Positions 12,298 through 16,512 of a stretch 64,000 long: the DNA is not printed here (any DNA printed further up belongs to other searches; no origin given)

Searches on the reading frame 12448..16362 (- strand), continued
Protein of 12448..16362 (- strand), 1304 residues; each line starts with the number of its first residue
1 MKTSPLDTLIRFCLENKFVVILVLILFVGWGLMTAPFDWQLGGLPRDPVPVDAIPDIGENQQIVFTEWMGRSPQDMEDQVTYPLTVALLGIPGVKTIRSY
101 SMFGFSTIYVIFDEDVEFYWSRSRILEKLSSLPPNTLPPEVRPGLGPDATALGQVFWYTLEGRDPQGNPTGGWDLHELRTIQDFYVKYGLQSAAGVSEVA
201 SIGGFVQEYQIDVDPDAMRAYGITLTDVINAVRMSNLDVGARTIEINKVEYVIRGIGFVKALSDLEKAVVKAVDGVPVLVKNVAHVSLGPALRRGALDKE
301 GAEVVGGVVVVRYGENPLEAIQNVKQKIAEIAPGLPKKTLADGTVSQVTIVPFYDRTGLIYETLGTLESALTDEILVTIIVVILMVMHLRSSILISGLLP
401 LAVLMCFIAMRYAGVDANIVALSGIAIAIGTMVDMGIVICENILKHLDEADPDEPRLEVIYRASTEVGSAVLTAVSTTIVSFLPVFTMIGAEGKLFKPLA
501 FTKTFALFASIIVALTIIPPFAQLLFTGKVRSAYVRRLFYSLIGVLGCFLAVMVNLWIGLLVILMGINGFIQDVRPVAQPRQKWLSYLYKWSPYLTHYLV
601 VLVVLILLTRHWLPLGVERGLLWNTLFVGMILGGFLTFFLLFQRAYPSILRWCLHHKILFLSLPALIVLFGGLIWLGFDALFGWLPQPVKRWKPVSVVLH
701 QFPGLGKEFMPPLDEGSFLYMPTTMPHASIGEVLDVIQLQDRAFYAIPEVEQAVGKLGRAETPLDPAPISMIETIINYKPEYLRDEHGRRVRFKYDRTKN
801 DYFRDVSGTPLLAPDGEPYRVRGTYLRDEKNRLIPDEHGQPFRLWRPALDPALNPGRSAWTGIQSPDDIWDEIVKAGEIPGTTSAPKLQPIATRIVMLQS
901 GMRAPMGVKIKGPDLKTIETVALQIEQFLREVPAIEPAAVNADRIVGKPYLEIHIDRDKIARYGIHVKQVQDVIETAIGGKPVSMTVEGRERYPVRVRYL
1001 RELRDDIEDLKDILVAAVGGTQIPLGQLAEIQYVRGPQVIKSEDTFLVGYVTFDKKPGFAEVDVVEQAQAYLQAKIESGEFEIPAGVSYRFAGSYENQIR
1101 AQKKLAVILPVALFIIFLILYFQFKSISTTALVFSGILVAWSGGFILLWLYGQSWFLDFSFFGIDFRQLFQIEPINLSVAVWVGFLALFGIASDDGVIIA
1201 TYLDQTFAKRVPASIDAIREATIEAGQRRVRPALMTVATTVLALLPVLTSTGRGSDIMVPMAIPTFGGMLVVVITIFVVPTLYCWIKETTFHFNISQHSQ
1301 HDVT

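Call 106: get_annotated_region(hit=H3, flank=5000)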
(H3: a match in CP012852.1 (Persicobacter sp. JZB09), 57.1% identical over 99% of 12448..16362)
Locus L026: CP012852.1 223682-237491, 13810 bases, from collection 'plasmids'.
description: Persicobacter sp. JZB09 plasmid JZB09-Plasmid1, complete sequence
organism: Persicobacter sp. JZB09 (NCBI taxid 1085624)
taxonomy: Bacteria; Bacteroidota; Cytophagia; Cytophagales; Persicobacteraceae; Persicobacter; Persicobacter sp. JZB09
host: -; source: cell culture,soil; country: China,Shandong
typing (MOB-suite, as given by PLSDB): non-mobilizable
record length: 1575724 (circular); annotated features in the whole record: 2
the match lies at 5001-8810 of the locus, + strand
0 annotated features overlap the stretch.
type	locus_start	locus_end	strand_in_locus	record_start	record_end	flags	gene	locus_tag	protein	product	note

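Call 108: search_protein_families(library=ncbifam, proteins=[L019:8476-8895:+, L020:8518-8904:+, L021:6419-6850:+, L022:6374-6760:+, L023:4277-4735:+, L024:4221-4628:+, L026:4366-4770:+, L025:4469-4822:+], max_evalue=1)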
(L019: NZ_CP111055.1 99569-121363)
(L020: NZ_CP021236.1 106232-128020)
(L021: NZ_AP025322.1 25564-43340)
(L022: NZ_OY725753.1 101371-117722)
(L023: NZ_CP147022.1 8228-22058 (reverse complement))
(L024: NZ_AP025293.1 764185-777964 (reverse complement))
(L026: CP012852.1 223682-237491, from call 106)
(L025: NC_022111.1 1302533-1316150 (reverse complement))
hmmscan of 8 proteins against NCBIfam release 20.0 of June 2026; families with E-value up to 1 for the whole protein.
L019:8476-8895:+ (139 aa): 1 family
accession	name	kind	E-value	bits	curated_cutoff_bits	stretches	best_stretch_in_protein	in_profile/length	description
NF047658.1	HYC_CC_PP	subfamily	6.8e-20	71.9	28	1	2-134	1-129/131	HYC_CC_PP family protein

L020:8518-8904:+ (128 aa): 1 family
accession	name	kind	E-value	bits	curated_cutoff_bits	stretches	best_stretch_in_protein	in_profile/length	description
NF047658.1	HYC_CC_PP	subfamily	1.6e-14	54.5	28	1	3-127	2-130/131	HYC_CC_PP family protein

L021:6419-6850:+ (143 aa): 1 family
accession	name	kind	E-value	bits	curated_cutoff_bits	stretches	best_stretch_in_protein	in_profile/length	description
NF047658.1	HYC_CC_PP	subfamily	8.1e-16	58.7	28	1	2-136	1-129/131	HYC_CC_PP family protein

L022:6374-6760:+ (128 aa): 2 families
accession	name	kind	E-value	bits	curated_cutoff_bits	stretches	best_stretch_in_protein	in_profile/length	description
NF047658.1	HYC_CC_PP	subfamily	1.7e-10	41.5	28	1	6-95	5-100/131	HYC_CC_PP family protein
TIGR01031.1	rpmF_bact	equivalog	0.018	15.3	22.6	1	39-62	27-50/56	50S ribosomal protein L32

L023:4277-4735:+ (152 aa): 1 family
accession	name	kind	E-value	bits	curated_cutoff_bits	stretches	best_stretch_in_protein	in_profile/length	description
NF047658.1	HYC_CC_PP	subfamily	1.3e-10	41.8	28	1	2-151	1-130/131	HYC_CC_PP family protein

L024:4221-4628:+ (135 aa): 1 family
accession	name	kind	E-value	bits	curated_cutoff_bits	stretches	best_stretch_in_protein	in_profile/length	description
NF047658.1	HYC_CC_PP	subfamily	6.4e-14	52.5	28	1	4-91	2-94/131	HYC_CC_PP family protein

L026:4366-4770:+ (134 aa): 1 family
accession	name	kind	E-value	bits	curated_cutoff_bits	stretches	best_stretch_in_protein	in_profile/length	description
NF047658.1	HYC_CC_PP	subfamily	3.7e-16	59.8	28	1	5-122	3-124/131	HYC_CC_PP family protein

L025:4469-4822:+ (117 aa): 0 families

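Call 113: search_protein_families(library=pfam, alignment_id=A5, max_evalue=10)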
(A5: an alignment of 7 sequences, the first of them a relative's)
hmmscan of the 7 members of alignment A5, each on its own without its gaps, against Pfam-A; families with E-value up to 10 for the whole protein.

A. member 1, L019:8476-8892:+ (139 aa): 1 family
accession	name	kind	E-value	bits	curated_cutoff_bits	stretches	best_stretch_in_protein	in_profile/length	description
PF12114.14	Period_C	-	0.11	12.8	25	1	3-78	3-80/171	Period circadian-like, C-terminal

B. families by the number of members that match (of 7 scanned): 5 families
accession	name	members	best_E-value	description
PF20558.3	DUF6769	1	0.079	Family of unknown function (DUF6769)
PF12114.14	Period_C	1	0.11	Period circadian-like, C-terminal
PF01783.29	Ribosomal_L32p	1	0.13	Ribosomal L32p protein family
PF21323.2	KDM5_C-hel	1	0.18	Lysine-specific demethylase 5, C-terminal helical domain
PF12764.12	Gly-rich_Ago1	1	0.19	Glycine-rich region of argonaut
